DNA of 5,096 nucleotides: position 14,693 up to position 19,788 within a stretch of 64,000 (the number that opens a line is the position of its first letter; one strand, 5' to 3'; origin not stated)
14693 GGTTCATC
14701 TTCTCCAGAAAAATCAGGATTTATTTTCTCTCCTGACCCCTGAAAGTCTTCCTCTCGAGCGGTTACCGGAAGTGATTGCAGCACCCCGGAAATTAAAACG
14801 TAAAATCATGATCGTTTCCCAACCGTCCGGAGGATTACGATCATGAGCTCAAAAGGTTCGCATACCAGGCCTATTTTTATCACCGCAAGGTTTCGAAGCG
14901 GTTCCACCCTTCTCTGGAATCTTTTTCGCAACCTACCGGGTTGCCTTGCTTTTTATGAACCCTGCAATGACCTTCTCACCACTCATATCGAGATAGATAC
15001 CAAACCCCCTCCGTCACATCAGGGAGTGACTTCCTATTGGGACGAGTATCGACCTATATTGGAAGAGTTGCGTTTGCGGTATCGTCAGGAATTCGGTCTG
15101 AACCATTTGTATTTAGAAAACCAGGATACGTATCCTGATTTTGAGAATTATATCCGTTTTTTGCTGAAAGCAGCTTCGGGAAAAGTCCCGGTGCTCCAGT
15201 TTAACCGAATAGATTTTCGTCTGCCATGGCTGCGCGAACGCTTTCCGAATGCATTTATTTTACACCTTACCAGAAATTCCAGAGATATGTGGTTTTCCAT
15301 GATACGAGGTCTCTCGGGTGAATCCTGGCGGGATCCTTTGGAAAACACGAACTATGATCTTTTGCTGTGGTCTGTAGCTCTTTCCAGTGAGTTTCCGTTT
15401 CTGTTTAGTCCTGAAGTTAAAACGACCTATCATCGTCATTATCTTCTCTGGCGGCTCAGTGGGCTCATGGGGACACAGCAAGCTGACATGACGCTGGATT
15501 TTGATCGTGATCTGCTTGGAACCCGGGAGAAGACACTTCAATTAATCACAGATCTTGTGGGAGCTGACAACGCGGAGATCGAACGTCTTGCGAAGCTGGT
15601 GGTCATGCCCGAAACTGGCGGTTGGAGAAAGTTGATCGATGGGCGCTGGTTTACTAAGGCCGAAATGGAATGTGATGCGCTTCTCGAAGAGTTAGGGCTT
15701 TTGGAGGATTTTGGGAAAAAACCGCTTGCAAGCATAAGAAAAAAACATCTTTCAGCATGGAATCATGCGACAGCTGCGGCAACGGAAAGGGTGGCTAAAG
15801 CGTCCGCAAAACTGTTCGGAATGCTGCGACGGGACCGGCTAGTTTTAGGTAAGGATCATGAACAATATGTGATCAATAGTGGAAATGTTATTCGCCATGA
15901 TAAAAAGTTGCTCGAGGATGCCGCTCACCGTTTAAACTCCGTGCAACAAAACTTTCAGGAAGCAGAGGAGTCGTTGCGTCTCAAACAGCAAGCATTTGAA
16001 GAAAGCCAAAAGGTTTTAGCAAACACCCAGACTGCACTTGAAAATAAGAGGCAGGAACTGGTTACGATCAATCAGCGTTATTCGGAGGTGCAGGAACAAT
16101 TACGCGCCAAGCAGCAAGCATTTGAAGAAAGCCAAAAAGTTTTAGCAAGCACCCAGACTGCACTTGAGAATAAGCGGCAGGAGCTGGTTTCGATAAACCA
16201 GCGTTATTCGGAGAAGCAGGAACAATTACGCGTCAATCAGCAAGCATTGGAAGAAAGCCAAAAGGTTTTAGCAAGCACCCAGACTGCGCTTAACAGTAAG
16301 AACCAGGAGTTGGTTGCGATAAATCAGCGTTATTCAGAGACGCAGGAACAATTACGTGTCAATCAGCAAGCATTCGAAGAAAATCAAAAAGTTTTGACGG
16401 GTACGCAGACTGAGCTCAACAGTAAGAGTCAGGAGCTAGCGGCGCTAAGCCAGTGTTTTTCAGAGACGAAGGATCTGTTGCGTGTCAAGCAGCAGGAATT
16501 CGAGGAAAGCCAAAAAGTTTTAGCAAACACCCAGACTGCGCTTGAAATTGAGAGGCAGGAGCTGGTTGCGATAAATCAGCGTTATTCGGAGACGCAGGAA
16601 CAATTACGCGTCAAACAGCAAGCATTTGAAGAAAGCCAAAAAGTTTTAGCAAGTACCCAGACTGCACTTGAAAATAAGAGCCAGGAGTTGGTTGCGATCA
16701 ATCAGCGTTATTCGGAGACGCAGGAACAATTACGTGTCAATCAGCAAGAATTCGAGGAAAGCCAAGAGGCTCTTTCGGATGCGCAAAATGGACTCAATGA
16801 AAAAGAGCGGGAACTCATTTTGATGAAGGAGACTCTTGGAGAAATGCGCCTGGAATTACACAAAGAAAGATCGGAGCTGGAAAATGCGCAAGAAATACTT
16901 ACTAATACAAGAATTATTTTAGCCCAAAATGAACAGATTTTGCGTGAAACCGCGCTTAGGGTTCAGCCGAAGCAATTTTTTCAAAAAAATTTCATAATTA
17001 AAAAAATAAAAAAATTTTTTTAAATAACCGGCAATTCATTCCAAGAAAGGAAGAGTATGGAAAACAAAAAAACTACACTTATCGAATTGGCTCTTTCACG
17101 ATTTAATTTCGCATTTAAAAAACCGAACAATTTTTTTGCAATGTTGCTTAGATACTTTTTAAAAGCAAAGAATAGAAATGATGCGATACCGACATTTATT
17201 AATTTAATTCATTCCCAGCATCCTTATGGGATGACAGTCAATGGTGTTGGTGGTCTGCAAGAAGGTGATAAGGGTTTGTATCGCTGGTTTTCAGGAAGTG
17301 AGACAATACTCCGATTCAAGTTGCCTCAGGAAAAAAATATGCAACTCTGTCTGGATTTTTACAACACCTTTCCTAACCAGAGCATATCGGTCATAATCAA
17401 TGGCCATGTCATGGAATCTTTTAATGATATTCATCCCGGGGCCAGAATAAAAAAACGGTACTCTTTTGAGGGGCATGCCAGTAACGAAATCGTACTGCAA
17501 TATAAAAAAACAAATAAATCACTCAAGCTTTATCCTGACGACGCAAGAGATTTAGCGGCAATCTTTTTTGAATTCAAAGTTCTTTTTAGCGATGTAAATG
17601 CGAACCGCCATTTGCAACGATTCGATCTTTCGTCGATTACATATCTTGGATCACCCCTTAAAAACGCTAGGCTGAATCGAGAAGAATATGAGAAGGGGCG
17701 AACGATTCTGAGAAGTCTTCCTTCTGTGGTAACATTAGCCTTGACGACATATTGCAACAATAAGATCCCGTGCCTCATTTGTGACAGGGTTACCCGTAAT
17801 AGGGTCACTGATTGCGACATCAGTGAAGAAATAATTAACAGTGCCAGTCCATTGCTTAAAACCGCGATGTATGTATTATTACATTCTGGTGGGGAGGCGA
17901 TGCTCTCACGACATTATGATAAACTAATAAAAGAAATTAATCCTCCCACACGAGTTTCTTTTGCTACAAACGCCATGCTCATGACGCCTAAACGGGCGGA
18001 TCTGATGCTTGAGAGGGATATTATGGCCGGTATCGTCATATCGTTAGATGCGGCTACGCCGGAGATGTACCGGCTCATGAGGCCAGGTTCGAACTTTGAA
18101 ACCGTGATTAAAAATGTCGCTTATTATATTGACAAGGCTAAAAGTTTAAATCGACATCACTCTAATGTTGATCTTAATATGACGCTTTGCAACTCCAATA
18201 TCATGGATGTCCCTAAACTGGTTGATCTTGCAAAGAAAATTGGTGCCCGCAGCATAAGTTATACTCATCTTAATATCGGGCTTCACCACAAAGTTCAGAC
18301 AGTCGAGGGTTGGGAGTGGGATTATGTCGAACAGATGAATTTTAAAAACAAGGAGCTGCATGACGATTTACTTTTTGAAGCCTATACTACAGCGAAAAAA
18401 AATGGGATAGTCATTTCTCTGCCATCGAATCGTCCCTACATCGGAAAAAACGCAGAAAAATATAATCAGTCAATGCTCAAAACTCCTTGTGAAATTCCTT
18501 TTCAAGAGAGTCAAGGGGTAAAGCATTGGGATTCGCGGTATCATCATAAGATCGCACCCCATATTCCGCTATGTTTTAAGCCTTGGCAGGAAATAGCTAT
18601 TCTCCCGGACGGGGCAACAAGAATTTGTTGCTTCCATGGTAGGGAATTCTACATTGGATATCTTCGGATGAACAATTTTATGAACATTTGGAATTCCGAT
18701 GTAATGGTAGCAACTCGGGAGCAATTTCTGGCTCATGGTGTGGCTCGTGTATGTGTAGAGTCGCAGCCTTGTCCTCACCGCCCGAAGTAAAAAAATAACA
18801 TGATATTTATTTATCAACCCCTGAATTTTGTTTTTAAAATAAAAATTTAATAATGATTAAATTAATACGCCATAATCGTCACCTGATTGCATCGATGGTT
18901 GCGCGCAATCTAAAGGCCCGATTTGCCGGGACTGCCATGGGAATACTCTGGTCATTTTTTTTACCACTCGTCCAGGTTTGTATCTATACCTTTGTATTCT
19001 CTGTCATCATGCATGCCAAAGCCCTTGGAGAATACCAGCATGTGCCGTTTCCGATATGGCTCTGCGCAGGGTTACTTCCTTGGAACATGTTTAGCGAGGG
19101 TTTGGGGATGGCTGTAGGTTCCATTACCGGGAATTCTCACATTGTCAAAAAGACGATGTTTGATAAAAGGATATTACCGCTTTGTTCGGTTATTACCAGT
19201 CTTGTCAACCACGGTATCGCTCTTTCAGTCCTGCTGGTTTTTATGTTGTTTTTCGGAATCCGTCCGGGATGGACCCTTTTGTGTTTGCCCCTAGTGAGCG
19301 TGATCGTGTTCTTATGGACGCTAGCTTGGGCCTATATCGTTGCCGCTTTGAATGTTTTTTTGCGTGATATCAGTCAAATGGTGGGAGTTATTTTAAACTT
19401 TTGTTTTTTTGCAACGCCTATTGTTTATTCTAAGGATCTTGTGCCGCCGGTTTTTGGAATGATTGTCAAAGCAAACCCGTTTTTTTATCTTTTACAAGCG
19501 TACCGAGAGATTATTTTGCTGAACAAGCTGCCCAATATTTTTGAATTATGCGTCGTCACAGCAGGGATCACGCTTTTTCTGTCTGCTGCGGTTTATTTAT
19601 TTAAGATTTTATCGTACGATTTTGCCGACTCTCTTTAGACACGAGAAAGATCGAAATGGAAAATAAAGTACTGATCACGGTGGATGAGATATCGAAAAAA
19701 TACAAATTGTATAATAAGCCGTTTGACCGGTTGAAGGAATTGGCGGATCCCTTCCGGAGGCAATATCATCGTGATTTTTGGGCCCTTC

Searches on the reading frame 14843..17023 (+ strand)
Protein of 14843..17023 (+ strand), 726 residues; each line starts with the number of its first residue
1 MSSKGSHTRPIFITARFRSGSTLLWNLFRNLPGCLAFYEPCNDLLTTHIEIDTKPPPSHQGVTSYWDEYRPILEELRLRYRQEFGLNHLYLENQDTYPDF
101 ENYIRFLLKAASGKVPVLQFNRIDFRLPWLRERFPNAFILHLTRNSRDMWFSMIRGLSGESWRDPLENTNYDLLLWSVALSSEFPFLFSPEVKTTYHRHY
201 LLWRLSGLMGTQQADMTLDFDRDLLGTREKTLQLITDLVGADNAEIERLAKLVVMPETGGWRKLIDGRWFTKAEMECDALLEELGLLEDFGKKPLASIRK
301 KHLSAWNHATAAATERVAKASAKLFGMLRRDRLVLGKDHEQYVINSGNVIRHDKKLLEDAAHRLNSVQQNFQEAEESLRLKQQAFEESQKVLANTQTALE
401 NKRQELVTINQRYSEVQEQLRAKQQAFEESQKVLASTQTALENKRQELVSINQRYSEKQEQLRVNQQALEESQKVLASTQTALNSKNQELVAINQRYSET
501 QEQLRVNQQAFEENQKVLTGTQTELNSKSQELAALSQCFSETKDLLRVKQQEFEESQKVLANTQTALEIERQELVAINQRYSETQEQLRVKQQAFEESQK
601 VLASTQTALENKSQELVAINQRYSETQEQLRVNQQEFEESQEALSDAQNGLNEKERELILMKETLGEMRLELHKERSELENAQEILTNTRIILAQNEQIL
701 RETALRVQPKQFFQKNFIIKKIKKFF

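Call 8: search_protein_families(library=pfam, proteins=[window:14843-17023:+], max_evalue=0.001)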
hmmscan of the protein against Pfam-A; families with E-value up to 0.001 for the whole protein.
window:14843-17023:+ (726 aa): 1 family
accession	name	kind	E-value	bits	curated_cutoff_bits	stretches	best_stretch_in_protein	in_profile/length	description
PF13469.12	Sulfotransfer_3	-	3.6e-06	27.8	27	1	10-178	1-170/216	Sulfotransferase family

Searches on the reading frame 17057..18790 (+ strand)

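Call 8: search_protein_families(library=pfam, proteins=[window:17057-18790:+], max_evalue=0.001)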
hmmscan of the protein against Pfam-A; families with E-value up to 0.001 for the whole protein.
window:17057-18790:+ (577 aa): 2 families
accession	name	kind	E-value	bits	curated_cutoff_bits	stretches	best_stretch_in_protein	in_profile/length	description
PF04055.27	Radical_SAM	-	8.4e-10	39.5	29.5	1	229-360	3-139/166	Radical SAM superfamily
PF13186.11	SPASM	-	3.6e-09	37.2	21.5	1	506-555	1-53/67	Iron-sulfur cluster-binding domain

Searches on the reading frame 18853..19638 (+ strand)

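Call 7: search_protein_families(library=pfam, proteins=[window:18853-19638:+], max_evalue=0.001)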
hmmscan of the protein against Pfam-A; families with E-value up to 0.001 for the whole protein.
window:18853-19638:+ (261 aa): 1 family
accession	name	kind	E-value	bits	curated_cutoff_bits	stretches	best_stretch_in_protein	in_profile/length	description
PF01061.29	ABC2_membrane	-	5.1e-17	62.5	26.9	1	12-221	3-210/211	ABC-2 type transporter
